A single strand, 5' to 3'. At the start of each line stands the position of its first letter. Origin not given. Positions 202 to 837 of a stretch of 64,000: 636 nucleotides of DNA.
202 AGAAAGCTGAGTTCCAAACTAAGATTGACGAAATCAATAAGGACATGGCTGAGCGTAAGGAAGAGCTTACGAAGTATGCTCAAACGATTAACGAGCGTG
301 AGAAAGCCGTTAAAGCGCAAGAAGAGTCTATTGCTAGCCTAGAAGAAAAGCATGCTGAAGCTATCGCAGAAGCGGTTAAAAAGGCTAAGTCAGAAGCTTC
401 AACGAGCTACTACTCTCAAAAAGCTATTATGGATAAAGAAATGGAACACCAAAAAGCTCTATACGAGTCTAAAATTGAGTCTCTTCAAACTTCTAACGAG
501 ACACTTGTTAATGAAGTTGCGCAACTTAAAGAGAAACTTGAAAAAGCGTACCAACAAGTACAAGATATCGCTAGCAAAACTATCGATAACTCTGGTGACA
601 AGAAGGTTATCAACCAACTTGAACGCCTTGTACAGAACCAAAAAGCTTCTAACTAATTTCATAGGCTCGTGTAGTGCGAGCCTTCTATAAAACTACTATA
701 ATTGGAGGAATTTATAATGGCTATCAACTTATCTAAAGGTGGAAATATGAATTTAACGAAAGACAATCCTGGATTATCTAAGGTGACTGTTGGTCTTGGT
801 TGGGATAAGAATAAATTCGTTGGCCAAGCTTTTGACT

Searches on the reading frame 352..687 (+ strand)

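Call 20: search_protein_families(library=pfam, alignment_id=A1, max_evalue=0.0001)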
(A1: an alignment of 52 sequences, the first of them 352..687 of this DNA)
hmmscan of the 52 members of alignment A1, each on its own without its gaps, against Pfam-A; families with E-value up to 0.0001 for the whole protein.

A. member 1, window:352-687:+ (112 aa): 0 families

B. families by the number of members that match (of 52 scanned): 36 families (the first 25 are shown)
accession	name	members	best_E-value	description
PF02342.23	TerD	2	6.7e-77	TerD domain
PF04545.22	Sigma70_r4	2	6.4e-11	Sigma-70, region 4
PF04542.20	Sigma70_r2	2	4.2e-08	Sigma-70 region 2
PF05908.16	Gamma_PGA_hydro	1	2e-65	Poly-gamma-glutamate hydrolase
PF03741.22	TerC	1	1.2e-49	Integral membrane protein TerC family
PF18907.5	DUF5662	1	1.5e-37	Family of unknown function (DUF5662)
PF00176.29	SNF2-rel_dom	1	2.3e-35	SNF2-related domain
PF02562.22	PhoH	1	5.5e-34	PhoH-like protein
PF23771.1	DUF7168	1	2.9e-29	Domain of unknown function (DUF7168)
PF17420.7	GP17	1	3.7e-27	Superinfection exclusion gene product 17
PF13641.12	Glyco_tranf_2_3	1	1.1e-26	Glycosyltransferase like family 2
PF01149.29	Fapy_DNA_glyco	1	1.5e-26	Formamidopyrimidine-DNA glycosylase N-terminal domain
PF01471.23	PG_binding_1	1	1.7e-26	Putative peptidoglycan binding domain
PF00722.28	Glyco_hydro_16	1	3.8e-26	Glycosyl hydrolases family 16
PF00535.33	Glycos_transf_2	1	2.4e-25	Glycosyl transferase family 2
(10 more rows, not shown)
